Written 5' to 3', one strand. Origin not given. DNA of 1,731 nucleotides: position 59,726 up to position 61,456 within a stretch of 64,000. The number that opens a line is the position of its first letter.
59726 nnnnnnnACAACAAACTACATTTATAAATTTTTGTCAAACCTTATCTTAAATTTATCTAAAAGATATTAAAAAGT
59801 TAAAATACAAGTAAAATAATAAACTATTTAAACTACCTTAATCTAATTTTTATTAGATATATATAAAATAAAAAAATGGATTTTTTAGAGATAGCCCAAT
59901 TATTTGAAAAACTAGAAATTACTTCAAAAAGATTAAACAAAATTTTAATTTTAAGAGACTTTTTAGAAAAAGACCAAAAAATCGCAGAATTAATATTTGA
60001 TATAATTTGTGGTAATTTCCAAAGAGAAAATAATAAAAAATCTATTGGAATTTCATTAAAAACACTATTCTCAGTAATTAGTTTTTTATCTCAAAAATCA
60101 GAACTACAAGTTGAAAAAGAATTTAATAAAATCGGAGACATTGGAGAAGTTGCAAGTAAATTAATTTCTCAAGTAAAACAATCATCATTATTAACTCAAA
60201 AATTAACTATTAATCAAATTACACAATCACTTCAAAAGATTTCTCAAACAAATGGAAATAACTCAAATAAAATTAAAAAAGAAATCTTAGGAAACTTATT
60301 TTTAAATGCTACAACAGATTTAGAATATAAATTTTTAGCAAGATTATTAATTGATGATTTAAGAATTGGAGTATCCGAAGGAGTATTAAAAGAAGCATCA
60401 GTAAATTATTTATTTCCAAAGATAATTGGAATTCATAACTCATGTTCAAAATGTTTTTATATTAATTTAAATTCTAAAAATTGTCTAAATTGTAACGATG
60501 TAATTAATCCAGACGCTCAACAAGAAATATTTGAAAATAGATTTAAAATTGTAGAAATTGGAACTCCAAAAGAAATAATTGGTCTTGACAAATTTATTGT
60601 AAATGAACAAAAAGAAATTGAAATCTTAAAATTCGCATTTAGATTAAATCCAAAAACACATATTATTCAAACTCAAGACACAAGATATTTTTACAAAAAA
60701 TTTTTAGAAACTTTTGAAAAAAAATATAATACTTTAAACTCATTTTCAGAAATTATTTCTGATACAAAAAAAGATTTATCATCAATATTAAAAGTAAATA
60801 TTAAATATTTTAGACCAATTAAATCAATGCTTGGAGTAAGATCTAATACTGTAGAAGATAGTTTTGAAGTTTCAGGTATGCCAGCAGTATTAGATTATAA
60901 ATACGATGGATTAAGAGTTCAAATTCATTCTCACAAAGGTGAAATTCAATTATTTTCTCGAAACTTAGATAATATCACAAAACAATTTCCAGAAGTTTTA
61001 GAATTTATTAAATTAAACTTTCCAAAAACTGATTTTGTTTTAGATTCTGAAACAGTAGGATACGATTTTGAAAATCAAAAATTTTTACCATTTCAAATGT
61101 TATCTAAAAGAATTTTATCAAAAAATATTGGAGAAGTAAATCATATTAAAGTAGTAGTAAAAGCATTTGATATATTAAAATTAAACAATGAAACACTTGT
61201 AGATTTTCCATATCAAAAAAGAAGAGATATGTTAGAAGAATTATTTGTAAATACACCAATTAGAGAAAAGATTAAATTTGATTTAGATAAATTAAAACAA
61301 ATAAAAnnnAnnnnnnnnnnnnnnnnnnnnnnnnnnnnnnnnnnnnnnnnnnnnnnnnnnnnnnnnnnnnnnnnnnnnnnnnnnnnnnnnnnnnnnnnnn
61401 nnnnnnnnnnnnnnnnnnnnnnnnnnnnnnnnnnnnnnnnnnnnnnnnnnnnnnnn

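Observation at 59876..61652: DNA ligase ends after motif IIIa, carries a zinc-ribbon insertion and abuts a Cys-rich HNH-like ORF; split or disrupted gene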

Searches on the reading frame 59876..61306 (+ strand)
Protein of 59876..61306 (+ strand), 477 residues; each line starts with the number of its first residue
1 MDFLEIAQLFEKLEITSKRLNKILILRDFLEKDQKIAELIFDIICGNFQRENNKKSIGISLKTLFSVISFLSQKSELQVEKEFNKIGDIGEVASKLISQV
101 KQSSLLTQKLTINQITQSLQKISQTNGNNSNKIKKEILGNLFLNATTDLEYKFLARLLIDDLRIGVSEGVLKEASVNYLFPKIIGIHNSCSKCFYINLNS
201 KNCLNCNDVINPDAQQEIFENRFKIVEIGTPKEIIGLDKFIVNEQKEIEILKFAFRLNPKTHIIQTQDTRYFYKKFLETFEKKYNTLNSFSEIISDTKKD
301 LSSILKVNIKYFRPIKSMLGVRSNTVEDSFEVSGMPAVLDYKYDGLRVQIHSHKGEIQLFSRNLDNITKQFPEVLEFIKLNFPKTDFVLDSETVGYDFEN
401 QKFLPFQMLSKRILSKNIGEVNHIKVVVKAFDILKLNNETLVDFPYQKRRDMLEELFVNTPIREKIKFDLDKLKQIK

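Call 3: search_protein_families(library=pfam, proteins=[window:59876-61306:+], max_evalue=1)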
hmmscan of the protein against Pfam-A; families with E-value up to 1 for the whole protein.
window:59876-61306:+ (477 aa): 4 families
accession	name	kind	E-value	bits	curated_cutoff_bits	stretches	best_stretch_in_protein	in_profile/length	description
PF01068.26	DNA_ligase_A_M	-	2.2e-34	119.4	26.2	1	318-463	2-152/204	ATP dependent DNA ligase domain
PF04675.19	DNA_ligase_A_N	-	1.7e-26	93.9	24.6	1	3-173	2-171/174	DNA ligase N terminus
PF16137.10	DUF4845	-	0.065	14.6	27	0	420-454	42-77/85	Domain of unknown function (DUF4845)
PF09414.15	RNA_ligase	-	0.12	12.9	27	1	339-468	5-130/171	RNA ligase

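Call 4: search_protein_families(library=ncbifam, proteins=[window:59876-61306:+], max_evalue=1)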
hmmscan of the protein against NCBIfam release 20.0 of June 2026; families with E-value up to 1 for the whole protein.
window:59876-61306:+ (477 aa): 12 families
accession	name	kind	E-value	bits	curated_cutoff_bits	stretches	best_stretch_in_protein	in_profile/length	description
TIGR00574.1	dnl1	superfamily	1.4e-52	179.1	217.8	1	58-462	3-321/527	ATP-dependent DNA ligase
NF041331.1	LigA_Halo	equivalog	1.9e-42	145.5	830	2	302-459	216-372/552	ATP-dependent DNA ligase LigA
NF002868.0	PRK03180.1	equivalog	9.1e-41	140.1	641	2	304-459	173-329/509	ATP-dependent DNA ligase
NF006701.0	PRK09247.1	equivalog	7.1e-31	107.7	543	2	338-460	228-350/540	ATP-dependent DNA ligase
TIGR04120.1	DNA_lig_bact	equivalog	7e-27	94.6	400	2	328-460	214-341/526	cisplatin damage response ATP-dependent DNA ligase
TIGR02779.1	NHEJ_ligase_lig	equivalog_domain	2e-19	69.9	227.75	1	339-464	18-135/302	non-homologous end-joining DNA ligase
NF007210.0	PRK09632.1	equivalog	2.4e-18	65.8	989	1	246-458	414-606/781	ATP-dependent DNA ligase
TIGR02776.1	NHEJ_ligase_prk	equivalog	3.9e-18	65.6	373.2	1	341-463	11-125/587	DNA ligase D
NF007211.0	PRK09633.1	equivalog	2.4e-14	52.7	774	1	338-463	19-150/610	DNA ligase D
NF006078.0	PRK08224.1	equivalog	7.2e-13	48.2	296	1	315-458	9-146/350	ATP-dependent DNA ligase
NF005796.0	PRK07636.1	subfamily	4e-12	45.9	337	1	338-466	21-141/275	ATP-dependent DNA ligase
NF004628.0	PRK05972.1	subfamily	7.5e-10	37.6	895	1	339-468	263-383/870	ATP-dependent DNA ligase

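Call 6: find_homologous_proteins(query=window:59876-61306:+, max_evalue=0.00001)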
Query window:59876-61306:+ (477 aa): 473 proteins with E <= 0.00001 among 8000 candidates; the best 120 are listed.
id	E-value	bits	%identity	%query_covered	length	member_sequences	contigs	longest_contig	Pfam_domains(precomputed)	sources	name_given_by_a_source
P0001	0.0e+0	1020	100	100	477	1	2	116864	PF04675.20,PF01068.27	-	-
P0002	0.0e+0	1015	100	100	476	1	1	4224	PF04675.20,PF01068.27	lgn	-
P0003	1.3e-278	942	92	100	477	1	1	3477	PF04675.20,PF01068.27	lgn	-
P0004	1.6e-258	876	86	100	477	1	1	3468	PF04675.20,PF01068.27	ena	-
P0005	5.6e-250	848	82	100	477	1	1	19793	PF04675.20,PF01068.27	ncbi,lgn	-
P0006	1.6e-246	837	82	100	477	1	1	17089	PF04675.20,PF01068.27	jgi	jgi:ATP-dependent DNA ligase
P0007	5.2e-244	828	81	100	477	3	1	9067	PF04675.20,PF01068.27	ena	-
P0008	1.7e-240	817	79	100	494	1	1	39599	PF04675.20,PF01068.27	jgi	jgi:ATP-dependent DNA ligase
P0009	1.1e-239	814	80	100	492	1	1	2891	PF04675.20,PF01068.27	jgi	jgi:ATP-dependent DNA ligase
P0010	9.0e-239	811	80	100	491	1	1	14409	PF04675.20,PF01068.27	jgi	jgi:ATP-dependent DNA ligase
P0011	6.6e-234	795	78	100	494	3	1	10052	PF04675.20,PF01068.27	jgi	jgi:ATP-dependent DNA ligase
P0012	3.7e-221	753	75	100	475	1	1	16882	PF04675.20,PF01068.27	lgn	-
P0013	4.2e-220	749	74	100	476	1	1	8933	PF04675.20,PF01068.27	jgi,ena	-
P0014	2.8e-169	582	59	100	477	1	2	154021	PF04675.20,PF01068.27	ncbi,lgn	-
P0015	4.1e-169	581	58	99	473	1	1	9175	PF04675.20,PF01068.27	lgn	-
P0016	6.4e-168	578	58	99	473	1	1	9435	PF04675.20,PF01068.27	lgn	-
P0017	1.2e-165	570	60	100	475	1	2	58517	PF04675.20,PF01068.27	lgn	-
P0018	7.1e-164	564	56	100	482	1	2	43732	PF04675.20,PF01068.27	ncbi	-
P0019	2.4e-163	562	57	99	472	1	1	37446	PF04675.20,PF01068.27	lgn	-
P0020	1.1e-162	560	56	100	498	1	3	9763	PF04675.20,PF01068.27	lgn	-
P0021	2.7e-162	559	56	100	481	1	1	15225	PF04675.20,PF01068.27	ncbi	-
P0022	2.4e-160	553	57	100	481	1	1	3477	PF04675.20,PF01068.27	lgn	-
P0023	1.4e-159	550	56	100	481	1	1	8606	PF04675.20,PF01068.27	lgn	-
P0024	1.7e-158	546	56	100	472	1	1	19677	PF04675.20,PF01068.27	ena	-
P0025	6.0e-158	545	56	99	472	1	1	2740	PF04675.20,PF01068.27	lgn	-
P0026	6.8e-157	541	54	100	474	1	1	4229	PF04675.20,PF01068.27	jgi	jgi:ATP-dependent DNA ligase I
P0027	7.9e-157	541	55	100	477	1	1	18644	PF04675.20,PF01068.27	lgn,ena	-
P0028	1.5e-156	540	56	99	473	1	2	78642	PF04675.20,PF01068.27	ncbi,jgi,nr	ncbi:MAG: hypothetical protein PF569_07470 [Candidatus Woesearchaeota archaeon]|jgi:ATP-dependent DN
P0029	3.4e-156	539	55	99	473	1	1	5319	PF04675.20,PF01068.27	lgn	-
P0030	1.4e-155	537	56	99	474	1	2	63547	PF04675.20,PF01068.27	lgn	-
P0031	1.6e-155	537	56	100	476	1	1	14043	PF04675.20,PF01068.27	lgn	-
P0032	3.6e-155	536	55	100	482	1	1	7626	PF04675.20,PF01068.27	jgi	-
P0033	3.9e-155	535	55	100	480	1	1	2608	PF04675.20,PF01068.27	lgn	-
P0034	4.8e-155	535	56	100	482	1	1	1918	PF04675.20,PF01068.27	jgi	-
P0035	3.8e-154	532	54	100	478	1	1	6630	PF04675.20,PF01068.27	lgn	-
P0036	9.3e-154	531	54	99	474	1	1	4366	PF04675.20,PF01068.27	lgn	-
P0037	9.3e-154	531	55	100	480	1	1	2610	PF04675.20,PF01068.27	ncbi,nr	ncbi:MAG: hypothetical protein KC589_01725 [Nanoarchaeota archaeon]|nr:hypothetical protein [Nanoarc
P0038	9.4e-154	531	55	99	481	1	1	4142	PF04675.20,PF01068.27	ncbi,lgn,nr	ncbi:MAG: hypothetical protein KC550_03605 [Nanoarchaeota archaeon]|nr:hypothetical protein [Nanoarc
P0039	1.6e-153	530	54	100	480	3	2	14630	PF04675.20,PF01068.27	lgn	-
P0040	1.7e-153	530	56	96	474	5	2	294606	PF04675.20,PF01068.27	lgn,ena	-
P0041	2.4e-153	529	55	100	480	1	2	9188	PF04675.20,PF01068.27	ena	-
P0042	4.1e-153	529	56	100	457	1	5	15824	PF04675.20,PF01068.27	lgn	-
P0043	1.3e-152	527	55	100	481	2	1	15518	PF04675.20,PF01068.27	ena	-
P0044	2.9e-152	526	55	100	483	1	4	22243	PF04675.20,PF01068.27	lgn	-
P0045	3.2e-152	526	55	100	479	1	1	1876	PF04675.20,PF01068.27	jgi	-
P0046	1.3e-150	521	54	100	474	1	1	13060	PF04675.20,PF01068.27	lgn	-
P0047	2.6e-150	519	52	100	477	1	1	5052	PF04675.20,PF01068.27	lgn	-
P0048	3.1e-150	519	54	100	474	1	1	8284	PF04675.20,PF01068.27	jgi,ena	-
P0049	1.4e-149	517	55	98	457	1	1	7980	PF04675.20,PF01068.27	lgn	-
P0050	1.8e-149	517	54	100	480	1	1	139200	PF04675.20,PF01068.27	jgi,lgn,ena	-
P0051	6.0e-149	515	55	100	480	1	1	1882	PF04675.20,PF01068.27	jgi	-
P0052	3.3e-148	513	53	99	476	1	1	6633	PF04675.20,PF01068.27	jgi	-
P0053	4.4e-148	512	55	96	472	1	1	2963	PF04675.20,PF01068.27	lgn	-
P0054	6.2e-148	512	54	100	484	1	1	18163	PF04675.20,PF01068.27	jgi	-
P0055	3.6e-147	509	54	98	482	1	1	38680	PF04675.20,PF01068.27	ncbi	-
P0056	4.1e-147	509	52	100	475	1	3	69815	PF04675.20,PF01068.27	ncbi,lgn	-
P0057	8.2e-147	508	54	97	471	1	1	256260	PF04675.20,PF01068.27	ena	-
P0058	3.4e-146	506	53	98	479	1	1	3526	PF04675.20,PF01068.27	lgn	-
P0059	9.6e-146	504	52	100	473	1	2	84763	PF04675.20,PF01068.27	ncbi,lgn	ncbi:MAG: hypothetical protein ACOC16_00675 [Nanoarchaeota archaeon]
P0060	1.8e-144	500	52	100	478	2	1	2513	PF04675.20,PF01068.27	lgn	-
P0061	2.4e-144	500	52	100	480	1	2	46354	PF04675.20,PF01068.27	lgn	-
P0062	1.1e-143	498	52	100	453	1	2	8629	PF04675.20,PF01068.27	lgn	-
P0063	4.9e-143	496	53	97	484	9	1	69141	PF04675.20,PF01068.27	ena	-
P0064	9.5e-143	495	50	98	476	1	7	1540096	PF04675.20,PF01068.27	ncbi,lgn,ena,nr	ncbi:hypothetical protein H6501_01060 [Candidatus Woesearchaeota archaeon]|nr:hypothetical protein [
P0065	3.8e-141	489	52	97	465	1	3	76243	PF04675.20,PF01068.27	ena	-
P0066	4.9e-141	489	51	97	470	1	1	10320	PF04675.20,PF01068.27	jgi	jgi:ATP-dependent DNA ligase I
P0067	5.3e-140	486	52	98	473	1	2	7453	PF04675.20,PF01068.27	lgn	-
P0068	1.3e-139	484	52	97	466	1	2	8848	PF04675.20,PF01068.27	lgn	-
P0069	1.4e-139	484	52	97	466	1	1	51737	PF04675.20,PF01068.27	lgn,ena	-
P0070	2.5e-139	483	53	100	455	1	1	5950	PF04675.20,PF01068.27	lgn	-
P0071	5.0e-138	479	52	99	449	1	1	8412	PF04675.20,PF01068.27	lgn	-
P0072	8.0e-138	478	53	100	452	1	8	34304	PF04675.20,PF01068.27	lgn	-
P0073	3.1e-134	467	49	100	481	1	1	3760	PF04675.20,PF01068.27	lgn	-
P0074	2.9e-129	450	51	100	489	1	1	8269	PF04675.20,PF01068.27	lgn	-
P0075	1.1e-123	432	50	91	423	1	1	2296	PF04675.20,PF01068.27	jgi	jgi:DNA ligase-1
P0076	5.8e-122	426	49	100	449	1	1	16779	PF04675.20,PF01068.27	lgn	-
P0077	2.6e-121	424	47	98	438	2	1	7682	PF04675.20,PF01068.27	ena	-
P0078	1.3e-120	422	48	98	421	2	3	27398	PF04675.20,PF01068.27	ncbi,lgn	-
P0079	2.2e-120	421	56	75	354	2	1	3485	PF04675.20,PF01068.27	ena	-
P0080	2.2e-119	418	47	100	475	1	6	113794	PF04675.20,PF01068.27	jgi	jgi:ATP-dependent DNA ligase I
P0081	1.6e-118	415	47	98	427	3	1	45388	PF04675.20,PF01068.27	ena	-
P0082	2.6e-114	401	55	40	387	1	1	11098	PF04675.20,PF01068.27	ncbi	-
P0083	5.1e-114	400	49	97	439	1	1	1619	PF04675.20,PF01068.27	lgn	-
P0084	3.0e-112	394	46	99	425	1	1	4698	PF04675.20,PF01068.27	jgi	jgi:DNA ligase-1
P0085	5.4e-108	380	57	72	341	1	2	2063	PF04675.20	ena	-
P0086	9.1e-105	369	45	98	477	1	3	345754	PF04675.20,PF01068.27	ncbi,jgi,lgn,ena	-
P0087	4.1e-104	367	53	74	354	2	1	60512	PF04675.20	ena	-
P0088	1.4e-103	365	44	97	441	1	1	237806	PF04675.20,PF01068.27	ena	-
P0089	4.1e-103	364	52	71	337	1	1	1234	PF01068.27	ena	-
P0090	7.6e-101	357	41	99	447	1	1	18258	PF04675.20,PF01068.27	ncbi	-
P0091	1.3e-100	356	45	96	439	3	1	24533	PF04675.20,PF01068.27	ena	-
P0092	2.8e-100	355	45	99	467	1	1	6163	PF04675.20,PF01068.27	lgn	-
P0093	5.4e-98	347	44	98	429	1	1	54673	PF04675.20,PF01068.27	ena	-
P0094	4.2e-97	344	44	100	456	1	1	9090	PF04675.20,PF01068.27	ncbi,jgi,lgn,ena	-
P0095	1.8e-83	299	58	53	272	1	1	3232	PF01068.27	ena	-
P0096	4.9e-77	278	51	58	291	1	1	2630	PF04675.20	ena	-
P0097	2.7e-71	259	34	96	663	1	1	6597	PF04675.20,PF01068.27,PF04679.22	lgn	-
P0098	9.8e-63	231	38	42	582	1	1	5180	PF04675.20,PF01068.27,PF04679.22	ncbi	-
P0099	2.2e-62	230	31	96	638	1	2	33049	PF04675.20,PF01068.27,PF04679.22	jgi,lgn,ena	jgi:DNA ligase-1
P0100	3.5e-62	229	31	97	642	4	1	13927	PF04675.20,PF01068.27,PF04679.22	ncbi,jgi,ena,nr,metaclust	ncbi:hypothetical protein COT48_06375 [Candidatus Woesearchaeota archaeon CG08_land_8_20_14_0_20_47_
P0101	1.7e-61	227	41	41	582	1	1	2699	PF04675.20,PF01068.27,PF04679.22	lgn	-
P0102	2.1e-60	223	36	46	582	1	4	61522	PF04675.20,PF01068.27,PF04679.22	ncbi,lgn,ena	ncbi:MAG: ATP-dependent DNA ligase [Nanoarchaeota archaeon]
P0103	3.7e-60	222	35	47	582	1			PF04675.20,PF01068.27,PF04679.22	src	-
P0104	5.2e-60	222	32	95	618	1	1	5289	PF04675.20,PF01068.27,PF04679.22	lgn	-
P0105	1.1e-59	221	36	45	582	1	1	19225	PF04675.20,PF01068.27,PF04679.22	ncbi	-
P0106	5.7e-59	219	35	44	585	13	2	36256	PF04675.20,PF01068.27,PF04679.22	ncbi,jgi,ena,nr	ncbi:DNA ligase [Candidatus Woesearchaeota archaeon]|nr:MAG: DNA ligase [Candidatus Woesearchaeota a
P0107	7.1e-59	218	34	47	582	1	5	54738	PF04675.20,PF01068.27,PF04679.22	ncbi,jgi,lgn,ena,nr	ncbi:MAG TPA: ATP-dependent DNA ligase [Candidatus Nanoarchaeia archaeon]|nr:ATP-dependent DNA ligas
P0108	1.9e-58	217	30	98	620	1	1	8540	PF04675.20,PF01068.27,PF04679.22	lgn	-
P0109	2.4e-58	216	30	95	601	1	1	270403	PF01331.26,PF04675.20,PF01068.27,PF04679.22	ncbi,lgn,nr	ncbi:ATP-dependent DNA ligase [Candidatus Woesearchaeota archaeon]|nr:ATP-dependent DNA ligase [Cand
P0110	2.5e-58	216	40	40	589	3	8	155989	PF04675.20,PF01068.27,PF04679.22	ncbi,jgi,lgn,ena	jgi:DNA ligase 1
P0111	5.7e-58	215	43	38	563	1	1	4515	PF04675.20,PF01068.27,PF04679.22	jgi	-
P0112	6.6e-58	215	33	39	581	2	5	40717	PF04675.20,PF01068.27,PF04679.22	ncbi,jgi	-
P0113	6.7e-58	215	36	41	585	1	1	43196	PF04675.20,PF01068.27,PF04679.22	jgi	jgi:DNA ligase-1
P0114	8.5e-58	215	31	98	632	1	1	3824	PF04675.20,PF01068.27,PF04679.22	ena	-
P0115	9.7e-58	214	34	42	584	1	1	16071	PF04675.20,PF01068.27,PF04679.22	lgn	-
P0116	1.1e-57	214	36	44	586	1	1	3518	PF04675.20,PF01068.27,PF04679.22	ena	-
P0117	1.2e-57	214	30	97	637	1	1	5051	PF04675.20,PF01068.27,PF04679.22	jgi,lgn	-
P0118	1.3e-57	214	39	40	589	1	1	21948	PF01331.26,PF04675.20,PF01068.27,PF04679.22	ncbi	-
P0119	1.9e-57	214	36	41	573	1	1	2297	PF04675.20,PF01068.27,PF04679.22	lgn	-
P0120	3.1e-57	213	36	39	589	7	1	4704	PF04675.20,PF01068.27,PF04679.22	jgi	-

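Call 10: find_encoding_contigs(protein=P0001, flank=10000, max_places=4)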
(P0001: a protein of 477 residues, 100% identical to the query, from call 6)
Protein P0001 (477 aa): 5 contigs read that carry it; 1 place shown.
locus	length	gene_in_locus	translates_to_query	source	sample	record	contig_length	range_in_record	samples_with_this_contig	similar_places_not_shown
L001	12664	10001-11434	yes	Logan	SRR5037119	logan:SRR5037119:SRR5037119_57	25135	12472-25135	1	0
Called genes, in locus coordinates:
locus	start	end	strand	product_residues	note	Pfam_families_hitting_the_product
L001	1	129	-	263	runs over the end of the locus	PF04079:SMC_ScpB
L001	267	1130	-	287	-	PF05763:DUF835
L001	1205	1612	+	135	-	PF01092:Ribosomal_S6e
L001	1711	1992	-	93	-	-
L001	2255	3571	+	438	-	PF01902:Diphthami_syn_2_N, PF28410:Diphthami_syn_2_C, PF00117:GATase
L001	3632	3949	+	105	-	PF01096:Zn_ribbon_TFIIS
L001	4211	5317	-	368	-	-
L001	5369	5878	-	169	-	-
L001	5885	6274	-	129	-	-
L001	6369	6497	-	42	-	-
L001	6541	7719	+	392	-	PF04894:Nre_N, PF04895:Nre_C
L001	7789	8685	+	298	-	-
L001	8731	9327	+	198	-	PF19502:DUF6036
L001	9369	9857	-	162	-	PF01025:GrpE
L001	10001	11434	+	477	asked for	PF04675:DNA_ligase_A_N, PF01068:DNA_ligase_A_M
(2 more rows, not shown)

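Call 12: find_encoding_contigs(protein=P0064, flank=6000, max_places=3)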
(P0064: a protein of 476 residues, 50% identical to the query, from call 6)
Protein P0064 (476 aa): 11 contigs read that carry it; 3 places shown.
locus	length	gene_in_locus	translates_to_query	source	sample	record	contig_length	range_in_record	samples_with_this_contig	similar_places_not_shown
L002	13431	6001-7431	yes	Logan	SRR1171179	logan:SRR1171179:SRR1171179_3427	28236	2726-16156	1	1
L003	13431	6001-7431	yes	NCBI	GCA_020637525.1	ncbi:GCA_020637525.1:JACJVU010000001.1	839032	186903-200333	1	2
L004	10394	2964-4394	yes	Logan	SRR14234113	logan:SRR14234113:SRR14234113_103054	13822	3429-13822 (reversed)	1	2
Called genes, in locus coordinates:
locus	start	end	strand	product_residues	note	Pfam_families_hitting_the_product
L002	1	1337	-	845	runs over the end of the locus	PF13385:Laminin_G_3, PF10102:DUF2341 (weak)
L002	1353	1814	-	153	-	PF01917:Flagellin_arch-type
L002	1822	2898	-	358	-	PF05377:FlaC_arch, PF04659:Arch_fla_DE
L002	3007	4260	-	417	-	PF09335:VTT_dom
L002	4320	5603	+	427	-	-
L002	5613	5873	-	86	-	PF00313:CSD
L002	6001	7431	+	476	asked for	PF04675:DNA_ligase_A_N, PF01068:DNA_ligase_A_M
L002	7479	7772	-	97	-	PF04010:DUF357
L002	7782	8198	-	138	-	PF01873:eIF-5_eIF-2B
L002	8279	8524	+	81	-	-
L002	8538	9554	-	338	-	PF08068:DKCLD, PF01509:TruB_N, PF21238:Pus10_C (weak), PF01509:TruB_N, PF16198:TruB_C_2, PF01472:PUA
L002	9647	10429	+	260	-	PF01925:TauE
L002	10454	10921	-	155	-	-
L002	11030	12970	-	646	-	PF12698:ABC2_membrane_3, PF01061:ABC2_membrane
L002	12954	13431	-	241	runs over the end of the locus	PF00005:ABC_tran, PF13304:AAA_21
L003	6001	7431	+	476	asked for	PF04675:DNA_ligase_A_N, PF01068:DNA_ligase_A_M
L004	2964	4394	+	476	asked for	PF04675:DNA_ligase_A_N, PF01068:DNA_ligase_A_M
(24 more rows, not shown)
